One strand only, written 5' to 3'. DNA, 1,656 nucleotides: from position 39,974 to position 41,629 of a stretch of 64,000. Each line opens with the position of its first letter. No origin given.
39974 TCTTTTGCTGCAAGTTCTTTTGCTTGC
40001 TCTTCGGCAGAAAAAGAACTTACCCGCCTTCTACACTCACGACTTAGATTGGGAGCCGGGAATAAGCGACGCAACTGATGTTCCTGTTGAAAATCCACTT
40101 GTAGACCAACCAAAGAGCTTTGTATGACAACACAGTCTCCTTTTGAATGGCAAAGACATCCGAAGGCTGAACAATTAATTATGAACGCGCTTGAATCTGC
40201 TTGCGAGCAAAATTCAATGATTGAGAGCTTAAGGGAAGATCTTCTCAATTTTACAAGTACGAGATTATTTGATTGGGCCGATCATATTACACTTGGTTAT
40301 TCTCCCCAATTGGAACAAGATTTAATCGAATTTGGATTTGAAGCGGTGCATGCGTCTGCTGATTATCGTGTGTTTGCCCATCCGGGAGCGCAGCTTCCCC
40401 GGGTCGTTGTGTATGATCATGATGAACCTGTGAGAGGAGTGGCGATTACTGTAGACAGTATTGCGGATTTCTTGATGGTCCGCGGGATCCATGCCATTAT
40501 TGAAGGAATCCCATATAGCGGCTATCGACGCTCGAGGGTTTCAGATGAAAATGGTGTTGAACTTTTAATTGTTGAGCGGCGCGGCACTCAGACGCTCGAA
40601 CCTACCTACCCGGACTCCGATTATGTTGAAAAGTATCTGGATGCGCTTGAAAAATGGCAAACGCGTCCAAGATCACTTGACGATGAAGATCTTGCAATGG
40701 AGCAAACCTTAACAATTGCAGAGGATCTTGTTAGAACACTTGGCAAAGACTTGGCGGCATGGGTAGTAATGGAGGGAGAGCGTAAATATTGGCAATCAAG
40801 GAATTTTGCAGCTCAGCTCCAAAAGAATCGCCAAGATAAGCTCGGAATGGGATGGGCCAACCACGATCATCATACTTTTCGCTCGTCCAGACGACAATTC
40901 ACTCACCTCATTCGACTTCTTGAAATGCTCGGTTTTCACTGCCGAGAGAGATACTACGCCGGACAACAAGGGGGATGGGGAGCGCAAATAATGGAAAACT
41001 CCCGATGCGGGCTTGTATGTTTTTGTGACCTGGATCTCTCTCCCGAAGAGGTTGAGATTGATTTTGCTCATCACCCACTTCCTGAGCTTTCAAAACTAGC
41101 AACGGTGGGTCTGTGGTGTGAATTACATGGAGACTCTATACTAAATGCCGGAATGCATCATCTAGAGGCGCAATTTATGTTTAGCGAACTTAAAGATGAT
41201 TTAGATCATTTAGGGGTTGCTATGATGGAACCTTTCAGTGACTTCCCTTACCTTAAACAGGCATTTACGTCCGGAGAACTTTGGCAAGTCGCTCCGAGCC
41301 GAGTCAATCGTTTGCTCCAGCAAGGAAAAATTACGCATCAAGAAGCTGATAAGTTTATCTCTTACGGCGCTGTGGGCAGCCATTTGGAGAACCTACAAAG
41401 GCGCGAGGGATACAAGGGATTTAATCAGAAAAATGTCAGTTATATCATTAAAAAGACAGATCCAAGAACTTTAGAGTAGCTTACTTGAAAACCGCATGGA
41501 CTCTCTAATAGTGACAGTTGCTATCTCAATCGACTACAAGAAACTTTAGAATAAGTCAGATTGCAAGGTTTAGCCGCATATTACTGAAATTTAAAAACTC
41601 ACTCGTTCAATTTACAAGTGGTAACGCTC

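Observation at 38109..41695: Three-gene cassette (secreted protein, ATP-grasp ligase, VOC/DUF1338-like enzyme) bracketed by two directly oriented copies of the 147-bp repeat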

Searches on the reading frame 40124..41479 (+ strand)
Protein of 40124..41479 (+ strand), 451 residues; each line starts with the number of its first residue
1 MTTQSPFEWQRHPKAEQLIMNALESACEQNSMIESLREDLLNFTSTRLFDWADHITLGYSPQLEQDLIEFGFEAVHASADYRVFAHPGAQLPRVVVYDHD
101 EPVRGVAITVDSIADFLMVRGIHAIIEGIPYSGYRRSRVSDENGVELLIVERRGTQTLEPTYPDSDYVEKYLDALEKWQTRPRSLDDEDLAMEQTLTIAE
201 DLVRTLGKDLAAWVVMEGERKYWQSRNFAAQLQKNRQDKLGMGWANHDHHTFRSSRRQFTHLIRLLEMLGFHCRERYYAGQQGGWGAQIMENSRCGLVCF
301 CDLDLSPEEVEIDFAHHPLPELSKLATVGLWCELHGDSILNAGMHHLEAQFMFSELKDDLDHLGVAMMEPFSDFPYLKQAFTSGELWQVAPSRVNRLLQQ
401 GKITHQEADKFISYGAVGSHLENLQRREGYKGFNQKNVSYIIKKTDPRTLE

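Call 7: search_protein_families(library=pfam, proteins=[window:40124-41479:+], max_evalue=0.1)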
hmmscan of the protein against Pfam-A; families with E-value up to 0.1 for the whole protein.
window:40124-41479:+ (451 aa): 0 families

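Call 8: search_protein_families(library=ncbifam, proteins=[window:40124-41479:+], max_evalue=0.1)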
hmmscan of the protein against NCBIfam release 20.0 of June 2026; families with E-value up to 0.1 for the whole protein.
window:40124-41479:+ (451 aa): 0 families

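Call 9: find_homologous_proteins(query=window:40124-41476:+)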
Query window:40124-41476:+ (451 aa): 5314 proteins with E <= 0.001 among 8000 candidates; the best 120 are listed.
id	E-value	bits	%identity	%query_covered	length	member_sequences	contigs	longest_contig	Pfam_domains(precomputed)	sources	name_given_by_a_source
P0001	0.0e+0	1052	100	100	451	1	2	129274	-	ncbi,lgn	ncbi:MAG: hypothetical protein WDZ27_02575 [Waddliaceae bacterium]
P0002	3.1e-274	928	86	100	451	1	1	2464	-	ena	-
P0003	2.0e-214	731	68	100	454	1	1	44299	-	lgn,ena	-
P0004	1.3e-213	728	68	100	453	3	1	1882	-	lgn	-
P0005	2.0e-213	728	67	100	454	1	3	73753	-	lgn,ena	-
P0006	1.2e-212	725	66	100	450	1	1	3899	-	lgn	-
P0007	1.7e-211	721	67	100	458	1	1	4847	-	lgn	-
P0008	3.4e-211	720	67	99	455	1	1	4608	-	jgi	-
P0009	4.4e-211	720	66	100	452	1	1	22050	-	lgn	-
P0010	5.8e-211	719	66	98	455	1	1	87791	-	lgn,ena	-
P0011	2.5e-210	717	67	98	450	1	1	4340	-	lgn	-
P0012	1.2e-209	715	65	99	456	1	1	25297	-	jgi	-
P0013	4.5e-209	713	66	100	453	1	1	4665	-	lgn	-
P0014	2.8e-208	711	64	100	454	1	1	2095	-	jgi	jgi:hypothetical protein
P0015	3.8e-208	710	67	99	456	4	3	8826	-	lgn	-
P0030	3.5e-205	700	66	98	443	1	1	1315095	-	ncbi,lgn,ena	-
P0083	1.3e-197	675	64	99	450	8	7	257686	-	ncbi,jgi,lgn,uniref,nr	ncbi:hypothetical protein [Parachlamydia acanthamoebae]|jgi:hypothetical protein|uniref:hypothetical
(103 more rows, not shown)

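Call 10: search_solved_structures(query=window:40124-41476:+, max_evalue=10)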
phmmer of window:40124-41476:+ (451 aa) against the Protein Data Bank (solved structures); distinct sequences matched with E-value up to 10: 1.
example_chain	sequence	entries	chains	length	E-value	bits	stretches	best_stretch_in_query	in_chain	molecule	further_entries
1fse_A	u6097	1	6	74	0.72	12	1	381-439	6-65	GERE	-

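Call 16: find_encoding_contigs(protein=P0083, flank=8000, max_places=3)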
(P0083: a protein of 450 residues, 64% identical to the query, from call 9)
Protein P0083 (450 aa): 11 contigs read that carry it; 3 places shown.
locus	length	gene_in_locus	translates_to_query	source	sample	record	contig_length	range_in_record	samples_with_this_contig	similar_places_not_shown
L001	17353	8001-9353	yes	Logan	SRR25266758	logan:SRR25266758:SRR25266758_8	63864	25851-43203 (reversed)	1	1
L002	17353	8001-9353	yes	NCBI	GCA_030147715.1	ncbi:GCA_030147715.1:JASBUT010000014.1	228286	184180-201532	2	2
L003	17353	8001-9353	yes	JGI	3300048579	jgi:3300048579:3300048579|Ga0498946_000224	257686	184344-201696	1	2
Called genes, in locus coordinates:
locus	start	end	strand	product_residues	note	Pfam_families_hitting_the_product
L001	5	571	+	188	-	PF01613:Flavin_Reduct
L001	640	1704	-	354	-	-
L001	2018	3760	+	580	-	PF12921:ATP13 (faint)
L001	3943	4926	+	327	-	PF01073:3Beta_HSD, PF01370:Epimerase, PF04321:RmlD_sub_bind (weak), PF16363:GDP_Man_Dehyd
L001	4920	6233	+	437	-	PF00294:PfkB, PF08543:Phos_pyr_kin (weak)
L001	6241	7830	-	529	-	PF00617:RasGEF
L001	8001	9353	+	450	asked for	-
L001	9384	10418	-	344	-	-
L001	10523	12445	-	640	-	-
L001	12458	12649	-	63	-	-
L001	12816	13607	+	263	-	PF06500:FrsA-like (weak), PF01738:DLH (faint), PF02129:Peptidase_S15, PF20434:BD-FAE (weak), PF00561:Abhydrolase_1, PF12146:Hydrolase_4, PF12697:Abhydrolase_6, PF00326:Peptidase_S9, +2 more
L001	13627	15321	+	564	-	PF00365:PFK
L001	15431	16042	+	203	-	-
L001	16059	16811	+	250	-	-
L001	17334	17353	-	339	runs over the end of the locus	PF01435:Peptidase_M48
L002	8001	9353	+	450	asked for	-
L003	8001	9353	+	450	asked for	-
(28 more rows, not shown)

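Call 17: find_encoding_contigs(protein=P0030, flank=8000, max_places=2)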
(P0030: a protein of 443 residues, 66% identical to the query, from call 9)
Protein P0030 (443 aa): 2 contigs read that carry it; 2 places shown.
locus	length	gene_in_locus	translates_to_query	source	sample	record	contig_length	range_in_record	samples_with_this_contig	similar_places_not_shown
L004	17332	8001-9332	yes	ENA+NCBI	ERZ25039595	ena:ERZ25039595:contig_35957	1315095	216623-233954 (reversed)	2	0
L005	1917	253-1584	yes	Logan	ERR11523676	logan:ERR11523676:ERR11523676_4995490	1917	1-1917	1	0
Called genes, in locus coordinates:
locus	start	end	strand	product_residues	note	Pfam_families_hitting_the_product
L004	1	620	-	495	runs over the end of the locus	PF08323:Glyco_transf_5, PF13439:Glyco_transf_4, PF13579:Glyco_trans_4_4 (weak), PF00534:Glycos_transf_1, PF13692:Glyco_trans_1_4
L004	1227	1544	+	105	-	PF13793:Pribosyltran_N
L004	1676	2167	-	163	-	-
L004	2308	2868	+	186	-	PF01386:Ribosomal_L25p, PF14693:Ribosomal_TL5_C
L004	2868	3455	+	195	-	PF01195:Pept_tRNA_hydro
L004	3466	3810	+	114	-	PF01250:Ribosomal_S6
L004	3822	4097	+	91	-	PF01084:Ribosomal_S18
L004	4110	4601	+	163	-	PF01281:Ribosomal_L9_N, PF03948:Ribosomal_L9_C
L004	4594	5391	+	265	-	PF00288:GHMP_kinases_N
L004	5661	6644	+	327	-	PF01073:3Beta_HSD (weak), PF01370:Epimerase, PF04321:RmlD_sub_bind (weak), PF16363:GDP_Man_Dehyd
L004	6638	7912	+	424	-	PF00294:PfkB, PF08543:Phos_pyr_kin (faint)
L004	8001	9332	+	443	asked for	-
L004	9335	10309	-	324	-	-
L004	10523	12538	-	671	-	-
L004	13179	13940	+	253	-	-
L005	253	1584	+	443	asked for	-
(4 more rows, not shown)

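Call 18: find_encoding_contigs(protein=P0001, flank=10000, max_places=3)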
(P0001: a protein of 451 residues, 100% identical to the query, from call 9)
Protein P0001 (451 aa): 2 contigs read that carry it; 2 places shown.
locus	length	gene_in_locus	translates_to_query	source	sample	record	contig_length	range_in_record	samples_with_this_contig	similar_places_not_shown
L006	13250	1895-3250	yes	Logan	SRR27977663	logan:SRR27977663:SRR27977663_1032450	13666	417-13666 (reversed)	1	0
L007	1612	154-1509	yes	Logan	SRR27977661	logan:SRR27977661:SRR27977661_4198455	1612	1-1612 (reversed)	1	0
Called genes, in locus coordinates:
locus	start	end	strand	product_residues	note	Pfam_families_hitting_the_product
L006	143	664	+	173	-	PF26330:DUF8085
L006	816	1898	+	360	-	PF02655:ATP-grasp_3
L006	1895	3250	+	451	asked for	-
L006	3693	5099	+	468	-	PF00209:SNF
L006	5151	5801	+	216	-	PF11009:BrxC, PF09204:Colicin_immun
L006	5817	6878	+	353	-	PF00676:E1_dh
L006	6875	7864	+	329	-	PF02779:Transket_pyr, PF02780:Transketolase_C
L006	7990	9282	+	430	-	PF00364:Biotin_lipoyl, PF02817:E3_binding, PF00198:2-oxoacid_dh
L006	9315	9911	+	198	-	PF21176:RecR_HhH, PF01751:Toprim, PF13662:Toprim_4, PF21175:RecR_C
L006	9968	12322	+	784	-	PF07244:POTRA, PF01103:Omp85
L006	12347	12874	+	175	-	PF03938:OmpH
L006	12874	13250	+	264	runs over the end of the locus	?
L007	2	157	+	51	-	?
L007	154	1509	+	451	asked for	-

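Call 20: search_protein_representatives(protein=window:40124-41476:+)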
Query: 451 residues. Proteins with E-value up to 0.001 (for the whole library): 730; up to 1e-10: 455; up to 1e-30: 209. The best 150 are listed.
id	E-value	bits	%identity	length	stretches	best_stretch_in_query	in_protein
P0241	1.5e-168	577.9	57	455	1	5-449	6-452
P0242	1.6e-131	455.9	49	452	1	4-448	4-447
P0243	4.7e-124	431.3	48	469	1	6-448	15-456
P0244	6.5e-124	430.8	48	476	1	4-448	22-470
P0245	7.3e-124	430.7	52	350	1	3-350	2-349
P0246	1.5e-121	423.0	47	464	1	6-449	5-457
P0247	1.6e-121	422.9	48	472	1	6-448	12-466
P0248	8.2e-119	414.0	46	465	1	6-449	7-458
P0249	6.8e-116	404.4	47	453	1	7-451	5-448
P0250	2.1e-115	402.8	44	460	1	4-449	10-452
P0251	3.9e-115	401.9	44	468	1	6-448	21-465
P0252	1.0e-114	400.5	47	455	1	2-448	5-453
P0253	1.9e-114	399.6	46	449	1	8-449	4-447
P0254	1.3e-113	396.9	43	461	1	6-448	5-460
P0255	3.4e-113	395.5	45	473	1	8-449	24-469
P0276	1.5e-100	353.8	39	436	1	6-438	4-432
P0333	1.3e-73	265.0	34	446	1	5-450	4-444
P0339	4.4e-68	246.8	33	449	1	8-449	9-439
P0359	5.7e-58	213.5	31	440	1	3-385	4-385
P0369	6.2e-54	200.2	35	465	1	12-437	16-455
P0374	1.6e-51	192.2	33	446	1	4-435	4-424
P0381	4.6e-48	180.8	31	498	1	6-432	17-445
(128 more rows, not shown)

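Call 21: search_protein_families(library=pfam, proteins=[P0242, P0250, P0276, P0333, P0359, P0381, P0339, P0374, P0369], max_evalue=1)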
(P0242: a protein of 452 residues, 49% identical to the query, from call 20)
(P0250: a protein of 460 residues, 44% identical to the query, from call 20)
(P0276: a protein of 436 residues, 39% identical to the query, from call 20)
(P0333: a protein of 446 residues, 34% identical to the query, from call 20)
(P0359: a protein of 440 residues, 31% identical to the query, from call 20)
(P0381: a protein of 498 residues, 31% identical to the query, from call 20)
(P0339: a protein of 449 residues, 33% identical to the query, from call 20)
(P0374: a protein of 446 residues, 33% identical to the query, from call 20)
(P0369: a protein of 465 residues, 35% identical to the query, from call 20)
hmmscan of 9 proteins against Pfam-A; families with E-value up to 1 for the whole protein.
P0242 (452 aa): 1 family
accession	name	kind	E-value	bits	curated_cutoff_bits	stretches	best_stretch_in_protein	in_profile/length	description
PF01843.25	DIL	-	0.061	13.9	24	0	228-273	28-74/105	DIL domain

P0250 (460 aa): 0 families

P0276 (436 aa): 0 families

P0333 (446 aa): 0 families

P0359 (440 aa): 0 families

P0381 (498 aa): 0 families

P0339 (449 aa): 0 families

P0374 (446 aa): 1 family
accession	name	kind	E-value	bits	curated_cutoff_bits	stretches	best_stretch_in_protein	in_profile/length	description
PF00126.33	HTH_1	-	0.029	14.8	26.6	1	170-209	12-51/60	Bacterial regulatory helix-turn-helix protein, lysR family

P0369 (465 aa): 1 family
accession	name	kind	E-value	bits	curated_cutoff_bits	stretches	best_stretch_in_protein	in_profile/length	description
PF19195.5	DUF5870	-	0.25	10.7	25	1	211-257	309-356/488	Family of unknown function (DUF5870)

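Call 22: predict_structure(alignment_id=A2)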
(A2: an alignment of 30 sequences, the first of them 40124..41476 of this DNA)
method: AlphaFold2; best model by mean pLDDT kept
length: 451 residues; sequences in the alignment: 30
mean_pLDDT: 71.9   pTM: 0.64
mean pLDDT of the five models: 71.9, 71.9, 69.1, 68.3, 66.5
residues with pLDDT >= 90: 141; 70-90: 141; 50-70: 51; < 50: 118
segments of 3 or more residues with pLDDT < 50: 1-9, 229-234, 246-248, 280-283, 325-357, 363-387, 416-451
pLDDT, mean of each block of 10 residues (from residue 1): 37 85 96 93 76 94 95 90 85 90 93 92 93 93 95 86 88 94 88 94 92 87 66 57 58 74 91 68 61 74 71 79 50 31 32 44 43 41 47 73 69 55 43 39 38 36
secondary structure, 60 per line:
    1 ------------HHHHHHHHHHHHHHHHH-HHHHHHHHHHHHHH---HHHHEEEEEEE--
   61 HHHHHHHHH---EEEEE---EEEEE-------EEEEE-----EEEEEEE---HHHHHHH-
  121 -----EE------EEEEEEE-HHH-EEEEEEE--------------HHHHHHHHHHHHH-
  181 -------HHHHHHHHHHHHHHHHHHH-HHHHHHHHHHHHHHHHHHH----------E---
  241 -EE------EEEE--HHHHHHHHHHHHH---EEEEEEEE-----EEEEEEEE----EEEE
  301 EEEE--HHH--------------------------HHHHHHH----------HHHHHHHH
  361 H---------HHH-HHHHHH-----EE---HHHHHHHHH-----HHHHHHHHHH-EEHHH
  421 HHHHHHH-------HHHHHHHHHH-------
elements in order: H13-29 H31-44 H48-51 E52-58 H61-69 E73-77 E81-85 E93-97 E103-109 H113-119 E134-140 E146-152 H167-179 H188-206 H208-226 E250-253 H256-268 E272-279 E285-292 E297-304 H336-342 H353-361 H375-380 H391-399 H405-414 H418-427 H435-444

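Call 31: find_related_loci(query=A2, collection=genome_contigs, flank=10000)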
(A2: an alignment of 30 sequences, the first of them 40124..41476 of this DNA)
Query A2 (451 aa) in genome_contigs; peptide patterns used: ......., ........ (x = any residue, [..] = any of these).
600 stretches matched a pattern (row limit reached: there are more); 580 encode a relative of the query (tblastn E <= 1e-3); the best 80 are kept; 80 distinct loci.
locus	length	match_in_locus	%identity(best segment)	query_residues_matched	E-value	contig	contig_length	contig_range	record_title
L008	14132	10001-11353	65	1-450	0e+0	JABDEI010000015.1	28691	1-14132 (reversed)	MAG: Chlamydiae bacterium isolate BWMinHeated_Nextera37_MAG3 3300020917.a:Ga0207105_1053, whole genome shotgun sequence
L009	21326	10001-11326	66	7-448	0e+0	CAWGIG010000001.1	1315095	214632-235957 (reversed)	MAG: Waddliaceae bacterium isolate MFD09671.bin.1.120 genome assembly, contig: contig_35957, whole genome shotgun sequen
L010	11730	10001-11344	65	1-448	0e+0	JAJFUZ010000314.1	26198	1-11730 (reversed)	MAG: Parachlamydia sp. isolate bin.582 k141_219157, whole genome shotgun sequence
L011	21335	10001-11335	65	6-450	0e+0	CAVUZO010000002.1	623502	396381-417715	MAG: uncultured Parachlamydiaceae bacterium isolate MFD04540.bin.2.15 genome assembly, contig: contig_15175, whole genom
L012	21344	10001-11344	65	3-450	0e+0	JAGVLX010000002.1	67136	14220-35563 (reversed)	MAG: Parachlamydiales bacterium isolate SW_13 c_000000065142, whole genome shotgun sequence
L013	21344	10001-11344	63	1-448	0e+0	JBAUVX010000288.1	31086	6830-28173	MAG: Waddliaceae bacterium isolate MFD09781_ilm_asm_bin19 k127_154323, whole genome shotgun sequence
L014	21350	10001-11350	63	1-450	0e+0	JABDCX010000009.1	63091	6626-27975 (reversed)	MAG: Chlamydiae bacterium isolate BWMinHeated_Nextera49_MAG1 3300020843.a:Ga0207117_1009, whole genome shotgun sequence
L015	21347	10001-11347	63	2-450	0e+0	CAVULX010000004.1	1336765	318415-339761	MAG: uncultured Parachlamydiaceae bacterium isolate MFD06435.bin.2.181 genome assembly, contig: contig_6278, whole genom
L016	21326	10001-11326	63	3-450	0e+0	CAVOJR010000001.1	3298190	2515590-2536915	MAG: uncultured Chlamydiae bacterium isolate MFD00082.bin.1.23 genome assembly, contig: contig_10752, whole genome shotg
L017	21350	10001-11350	62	1-451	0e+0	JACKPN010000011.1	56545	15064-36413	MAG: Chlamydiales bacterium isolate HK-STAS-VERR_A-2 HK-STAS-VERR_A-2_11, whole genome shotgun sequence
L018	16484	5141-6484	62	1-448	0e+0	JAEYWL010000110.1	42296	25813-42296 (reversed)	MAG: Verrucomicrobia bacterium isolate OH_CBlB_266 k127_3323092, whole genome shotgun sequence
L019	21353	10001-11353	63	1-451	0e+0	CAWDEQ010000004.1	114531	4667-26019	MAG: uncultured Parachlamydiaceae bacterium isolate MFD05580.bin.1.8 genome assembly, contig: contig_47361, whole genome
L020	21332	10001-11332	62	5-448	0e+0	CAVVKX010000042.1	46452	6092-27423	MAG: uncultured Parachlamydiaceae bacterium isolate MFD04780.bin.2.26 genome assembly, contig: contig_70142, whole genom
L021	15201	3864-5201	62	3-448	0e+0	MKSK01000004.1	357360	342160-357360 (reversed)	MAG: Chlamydiales bacterium 38-26 SCNpilot_expt_500_p_scaffold_19, whole genome shotgun sequence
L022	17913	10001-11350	62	1-450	0e+0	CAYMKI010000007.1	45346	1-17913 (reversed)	MAG TPA_asm: uncultured bacterium isolate SRP296810_co1_95 genome assembly, contig: NODE_642_length_45346_cov_5.320660,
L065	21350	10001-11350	49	1-448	1e-135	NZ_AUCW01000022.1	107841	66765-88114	Desulfogranum mediterraneum DSM 13871 G494DRAFT_scaffold00018.18_C, whole genome shotgun sequence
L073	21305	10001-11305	47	7-449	2e-132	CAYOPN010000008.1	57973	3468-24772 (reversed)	MAG TPA_asm: uncultured Elusimicrobia bacterium isolate SRP150892_co2_475 genome assembly, contig: NODE_560_length_57973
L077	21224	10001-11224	50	9-449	2e-131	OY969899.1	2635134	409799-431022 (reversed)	MAG: Parachlamydiales bacterium isolate MFD00082.bin.c.1 genome assembly, chromosome: 1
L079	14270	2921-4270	47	1-448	4e-130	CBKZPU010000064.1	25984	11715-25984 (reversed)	MAG TPA_asm: uncultured Verrucomicrobiaceae bacterium isolate SRR29175778_binner23_Refined_1 genome assembly, contig: ER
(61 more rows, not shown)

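Call 35: search_solved_structures(query=A2, max_evalue=10, show_alignments=3)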
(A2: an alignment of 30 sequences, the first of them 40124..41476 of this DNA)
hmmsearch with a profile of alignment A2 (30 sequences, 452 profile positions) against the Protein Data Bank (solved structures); distinct sequences matched with E-value up to 10: 5.
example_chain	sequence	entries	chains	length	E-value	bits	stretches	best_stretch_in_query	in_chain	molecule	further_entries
9bts_A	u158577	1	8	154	0.21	13.5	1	162-225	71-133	Bacterioferritin (Bfr)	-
8gmo_A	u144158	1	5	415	0.62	11.9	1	363-421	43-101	Mature capsid vertex protein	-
5vf3_a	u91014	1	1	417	0.62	11.9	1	363-421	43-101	Capsid vertex protein gp24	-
1yue_A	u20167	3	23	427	0.64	11.9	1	363-421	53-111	Head vertex protein Gp24 | Capsid vertex protein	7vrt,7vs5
3e0m_A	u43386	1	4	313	1.7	10.5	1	80-168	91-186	Peptide methionine sulfoxide reductase msrA/msrB 1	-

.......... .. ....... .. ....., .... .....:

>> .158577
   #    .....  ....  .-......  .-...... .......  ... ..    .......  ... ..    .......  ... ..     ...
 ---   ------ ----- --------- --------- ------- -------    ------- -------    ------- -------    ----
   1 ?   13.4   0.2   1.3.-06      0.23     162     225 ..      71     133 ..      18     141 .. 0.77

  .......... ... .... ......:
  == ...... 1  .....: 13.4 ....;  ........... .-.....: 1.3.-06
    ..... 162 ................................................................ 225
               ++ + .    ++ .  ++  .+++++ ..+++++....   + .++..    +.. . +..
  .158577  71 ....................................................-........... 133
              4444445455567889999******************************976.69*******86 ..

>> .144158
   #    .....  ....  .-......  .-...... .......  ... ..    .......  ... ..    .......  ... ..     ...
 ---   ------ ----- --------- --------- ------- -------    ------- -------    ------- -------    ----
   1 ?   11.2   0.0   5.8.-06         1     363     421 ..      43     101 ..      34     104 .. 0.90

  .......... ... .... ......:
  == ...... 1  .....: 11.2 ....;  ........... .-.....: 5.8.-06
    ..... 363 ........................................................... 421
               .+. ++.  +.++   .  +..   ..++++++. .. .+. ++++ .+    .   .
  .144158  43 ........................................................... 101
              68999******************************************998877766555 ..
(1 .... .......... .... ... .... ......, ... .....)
